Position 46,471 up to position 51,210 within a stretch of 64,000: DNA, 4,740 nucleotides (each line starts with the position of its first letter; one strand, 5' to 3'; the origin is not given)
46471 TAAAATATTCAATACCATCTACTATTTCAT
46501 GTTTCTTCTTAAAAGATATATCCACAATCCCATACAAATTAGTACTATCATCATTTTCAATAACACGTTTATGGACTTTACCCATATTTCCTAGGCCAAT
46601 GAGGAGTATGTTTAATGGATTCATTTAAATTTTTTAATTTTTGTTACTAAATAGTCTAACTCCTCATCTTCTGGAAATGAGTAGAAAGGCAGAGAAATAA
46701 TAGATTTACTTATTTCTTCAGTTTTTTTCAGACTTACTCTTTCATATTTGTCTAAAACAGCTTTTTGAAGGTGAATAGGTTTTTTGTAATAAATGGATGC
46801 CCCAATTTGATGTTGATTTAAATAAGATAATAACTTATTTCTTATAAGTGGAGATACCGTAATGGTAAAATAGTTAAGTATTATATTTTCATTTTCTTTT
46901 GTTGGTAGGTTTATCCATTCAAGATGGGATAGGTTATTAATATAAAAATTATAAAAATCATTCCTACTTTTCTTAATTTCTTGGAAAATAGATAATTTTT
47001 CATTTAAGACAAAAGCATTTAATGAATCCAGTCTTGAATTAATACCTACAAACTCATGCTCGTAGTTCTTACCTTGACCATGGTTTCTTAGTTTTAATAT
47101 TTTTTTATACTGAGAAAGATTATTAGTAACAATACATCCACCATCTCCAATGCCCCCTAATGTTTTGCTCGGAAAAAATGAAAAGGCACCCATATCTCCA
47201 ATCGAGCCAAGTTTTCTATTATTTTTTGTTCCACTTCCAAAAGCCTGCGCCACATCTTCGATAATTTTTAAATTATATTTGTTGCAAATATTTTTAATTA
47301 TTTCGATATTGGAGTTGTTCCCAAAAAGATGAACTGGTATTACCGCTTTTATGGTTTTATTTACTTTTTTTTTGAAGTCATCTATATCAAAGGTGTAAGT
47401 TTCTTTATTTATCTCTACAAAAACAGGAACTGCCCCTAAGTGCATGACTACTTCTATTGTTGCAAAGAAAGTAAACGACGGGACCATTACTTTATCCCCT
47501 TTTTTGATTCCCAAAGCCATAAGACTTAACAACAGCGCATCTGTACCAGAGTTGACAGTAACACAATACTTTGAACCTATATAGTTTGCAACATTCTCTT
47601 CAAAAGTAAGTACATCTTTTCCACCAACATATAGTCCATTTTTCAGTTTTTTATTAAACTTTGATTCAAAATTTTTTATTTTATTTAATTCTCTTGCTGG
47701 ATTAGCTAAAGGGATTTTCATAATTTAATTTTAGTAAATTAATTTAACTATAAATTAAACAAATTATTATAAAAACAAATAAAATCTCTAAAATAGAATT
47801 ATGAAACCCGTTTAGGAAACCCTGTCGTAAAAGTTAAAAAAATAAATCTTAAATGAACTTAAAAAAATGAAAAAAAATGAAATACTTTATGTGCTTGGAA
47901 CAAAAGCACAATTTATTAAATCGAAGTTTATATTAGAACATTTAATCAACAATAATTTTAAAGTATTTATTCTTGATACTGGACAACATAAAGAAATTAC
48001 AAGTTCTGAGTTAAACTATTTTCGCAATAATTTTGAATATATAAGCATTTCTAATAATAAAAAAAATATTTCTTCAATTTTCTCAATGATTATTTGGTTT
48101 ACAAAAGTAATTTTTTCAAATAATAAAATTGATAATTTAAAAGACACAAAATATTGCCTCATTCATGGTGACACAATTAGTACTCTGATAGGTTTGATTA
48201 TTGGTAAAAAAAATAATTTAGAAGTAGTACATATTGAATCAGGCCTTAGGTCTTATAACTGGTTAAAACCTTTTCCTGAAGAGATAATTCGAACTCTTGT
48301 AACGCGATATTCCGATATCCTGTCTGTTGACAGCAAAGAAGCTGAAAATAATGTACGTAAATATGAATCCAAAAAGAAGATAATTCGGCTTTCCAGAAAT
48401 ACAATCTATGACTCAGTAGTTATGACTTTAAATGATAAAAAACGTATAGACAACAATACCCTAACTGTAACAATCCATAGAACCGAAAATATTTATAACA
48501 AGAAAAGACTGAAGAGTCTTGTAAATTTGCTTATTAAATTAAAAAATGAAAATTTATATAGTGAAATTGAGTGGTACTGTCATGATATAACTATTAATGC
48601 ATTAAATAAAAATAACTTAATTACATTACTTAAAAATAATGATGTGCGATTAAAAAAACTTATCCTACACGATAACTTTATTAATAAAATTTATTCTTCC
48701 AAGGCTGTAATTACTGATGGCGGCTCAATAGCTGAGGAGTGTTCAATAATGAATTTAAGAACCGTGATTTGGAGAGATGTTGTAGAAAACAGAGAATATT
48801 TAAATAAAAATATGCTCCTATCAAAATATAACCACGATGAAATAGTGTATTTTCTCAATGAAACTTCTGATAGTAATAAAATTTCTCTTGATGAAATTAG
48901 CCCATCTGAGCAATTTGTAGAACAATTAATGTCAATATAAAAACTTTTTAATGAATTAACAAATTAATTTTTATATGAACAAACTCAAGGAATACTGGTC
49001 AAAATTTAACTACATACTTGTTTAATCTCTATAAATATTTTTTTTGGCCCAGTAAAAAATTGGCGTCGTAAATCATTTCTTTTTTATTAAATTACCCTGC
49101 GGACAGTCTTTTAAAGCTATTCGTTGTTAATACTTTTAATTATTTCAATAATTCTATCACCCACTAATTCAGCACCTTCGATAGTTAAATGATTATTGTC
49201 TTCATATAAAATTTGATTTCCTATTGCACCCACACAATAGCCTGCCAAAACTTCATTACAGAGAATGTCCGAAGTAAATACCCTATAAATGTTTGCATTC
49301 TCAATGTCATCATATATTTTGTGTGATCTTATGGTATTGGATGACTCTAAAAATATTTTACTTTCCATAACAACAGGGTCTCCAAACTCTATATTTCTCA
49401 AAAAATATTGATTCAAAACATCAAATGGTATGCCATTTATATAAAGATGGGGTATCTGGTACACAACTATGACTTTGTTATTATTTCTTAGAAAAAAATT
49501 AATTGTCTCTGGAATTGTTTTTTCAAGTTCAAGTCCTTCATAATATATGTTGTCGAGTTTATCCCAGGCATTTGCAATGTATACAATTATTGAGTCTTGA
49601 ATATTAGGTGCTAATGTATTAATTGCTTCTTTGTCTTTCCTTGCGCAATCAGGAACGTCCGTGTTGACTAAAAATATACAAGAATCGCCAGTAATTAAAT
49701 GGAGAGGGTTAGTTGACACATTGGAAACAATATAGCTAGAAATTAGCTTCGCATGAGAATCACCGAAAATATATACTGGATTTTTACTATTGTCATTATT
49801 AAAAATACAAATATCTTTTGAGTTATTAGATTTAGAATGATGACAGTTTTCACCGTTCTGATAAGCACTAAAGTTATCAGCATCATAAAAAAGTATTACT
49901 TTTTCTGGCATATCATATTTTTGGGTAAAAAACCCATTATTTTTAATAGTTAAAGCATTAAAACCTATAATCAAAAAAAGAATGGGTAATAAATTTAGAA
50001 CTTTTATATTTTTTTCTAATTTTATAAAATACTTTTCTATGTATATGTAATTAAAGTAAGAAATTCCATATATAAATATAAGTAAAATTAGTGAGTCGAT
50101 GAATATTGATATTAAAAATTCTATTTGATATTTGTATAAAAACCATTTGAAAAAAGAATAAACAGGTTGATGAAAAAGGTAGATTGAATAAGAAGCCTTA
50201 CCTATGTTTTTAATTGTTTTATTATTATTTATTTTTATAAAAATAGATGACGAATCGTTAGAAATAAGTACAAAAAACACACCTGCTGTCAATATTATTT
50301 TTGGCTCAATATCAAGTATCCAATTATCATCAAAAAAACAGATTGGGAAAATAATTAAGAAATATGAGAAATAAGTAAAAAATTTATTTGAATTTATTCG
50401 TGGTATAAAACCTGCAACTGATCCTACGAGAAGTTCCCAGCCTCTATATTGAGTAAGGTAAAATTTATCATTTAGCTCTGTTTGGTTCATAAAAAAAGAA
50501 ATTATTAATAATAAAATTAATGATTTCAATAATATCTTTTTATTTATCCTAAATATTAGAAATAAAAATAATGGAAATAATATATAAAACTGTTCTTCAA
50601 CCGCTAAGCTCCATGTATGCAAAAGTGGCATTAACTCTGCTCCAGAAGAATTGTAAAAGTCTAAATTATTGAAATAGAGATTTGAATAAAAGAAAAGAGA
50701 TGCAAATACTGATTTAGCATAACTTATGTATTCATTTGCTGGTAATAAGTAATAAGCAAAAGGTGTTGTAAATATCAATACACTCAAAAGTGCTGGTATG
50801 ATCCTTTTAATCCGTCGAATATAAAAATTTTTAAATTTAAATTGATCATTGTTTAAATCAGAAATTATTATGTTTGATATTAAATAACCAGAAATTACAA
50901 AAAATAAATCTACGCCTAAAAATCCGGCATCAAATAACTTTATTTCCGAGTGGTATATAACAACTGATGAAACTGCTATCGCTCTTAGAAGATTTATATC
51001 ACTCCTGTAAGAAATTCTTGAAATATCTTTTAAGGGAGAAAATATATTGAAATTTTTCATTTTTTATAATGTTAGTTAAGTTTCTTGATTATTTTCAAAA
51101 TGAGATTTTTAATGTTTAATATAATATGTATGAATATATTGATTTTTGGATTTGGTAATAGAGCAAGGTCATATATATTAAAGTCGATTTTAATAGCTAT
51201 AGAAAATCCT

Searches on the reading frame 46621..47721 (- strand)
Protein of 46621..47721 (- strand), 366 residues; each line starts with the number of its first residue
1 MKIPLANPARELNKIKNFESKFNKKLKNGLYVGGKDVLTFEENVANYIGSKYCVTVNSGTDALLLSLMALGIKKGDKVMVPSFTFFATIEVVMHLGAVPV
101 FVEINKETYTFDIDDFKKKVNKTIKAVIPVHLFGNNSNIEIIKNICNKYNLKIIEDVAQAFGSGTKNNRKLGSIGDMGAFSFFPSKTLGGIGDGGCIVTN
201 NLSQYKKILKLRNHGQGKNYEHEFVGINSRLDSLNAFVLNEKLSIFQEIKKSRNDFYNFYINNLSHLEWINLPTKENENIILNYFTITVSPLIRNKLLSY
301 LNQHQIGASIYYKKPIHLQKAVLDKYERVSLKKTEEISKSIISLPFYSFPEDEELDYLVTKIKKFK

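Call 63: search_protein_families(library=pfam, proteins=[window:46621-47721:-], max_evalue=0.00001)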
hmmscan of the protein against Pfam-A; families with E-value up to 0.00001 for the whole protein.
window:46621-47721:- (366 aa): 2 families
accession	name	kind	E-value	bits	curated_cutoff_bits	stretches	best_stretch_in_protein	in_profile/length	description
PF01041.23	DegT_DnrJ_EryC1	-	3.1e-99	333.1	19.8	1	17-362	6-359/360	DegT/DnrJ/EryC1/StrS aminotransferase family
PF00155.27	Aminotran_1_2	-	2.7e-08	33.8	19.7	1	30-128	37-151/361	Aminotransferase class I and II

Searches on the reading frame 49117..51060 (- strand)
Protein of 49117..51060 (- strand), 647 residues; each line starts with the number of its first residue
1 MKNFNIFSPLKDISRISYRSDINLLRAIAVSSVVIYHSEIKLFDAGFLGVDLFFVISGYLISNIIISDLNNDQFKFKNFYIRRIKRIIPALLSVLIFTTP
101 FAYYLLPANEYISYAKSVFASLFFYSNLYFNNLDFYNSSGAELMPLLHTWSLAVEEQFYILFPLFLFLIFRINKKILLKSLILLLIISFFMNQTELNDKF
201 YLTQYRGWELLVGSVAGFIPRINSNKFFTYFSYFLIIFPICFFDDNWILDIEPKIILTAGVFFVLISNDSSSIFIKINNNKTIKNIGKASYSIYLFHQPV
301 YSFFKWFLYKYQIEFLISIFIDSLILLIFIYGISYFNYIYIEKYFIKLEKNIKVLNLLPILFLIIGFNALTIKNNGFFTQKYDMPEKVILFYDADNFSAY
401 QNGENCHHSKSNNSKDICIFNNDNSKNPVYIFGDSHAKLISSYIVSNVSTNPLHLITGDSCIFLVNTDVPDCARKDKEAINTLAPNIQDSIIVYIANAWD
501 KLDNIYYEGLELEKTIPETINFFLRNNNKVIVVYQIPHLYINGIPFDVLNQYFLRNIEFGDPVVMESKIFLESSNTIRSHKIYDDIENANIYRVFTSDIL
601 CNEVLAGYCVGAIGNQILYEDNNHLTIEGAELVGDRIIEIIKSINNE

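Call 63: search_protein_families(library=pfam, proteins=[window:49117-51060:-], max_evalue=0.00001)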
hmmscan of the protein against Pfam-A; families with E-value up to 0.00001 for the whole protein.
window:49117-51060:- (647 aa): 2 families
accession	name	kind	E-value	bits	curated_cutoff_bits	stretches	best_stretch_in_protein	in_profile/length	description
PF01757.29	Acyl_transf_3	-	2.2e-28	99.7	31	1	21-331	3-318/326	Acyltransferase domain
PF19040.6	SGNH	-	3.6e-23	83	27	1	406-637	2-246/248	SGNH domain (fused to AT3 domains)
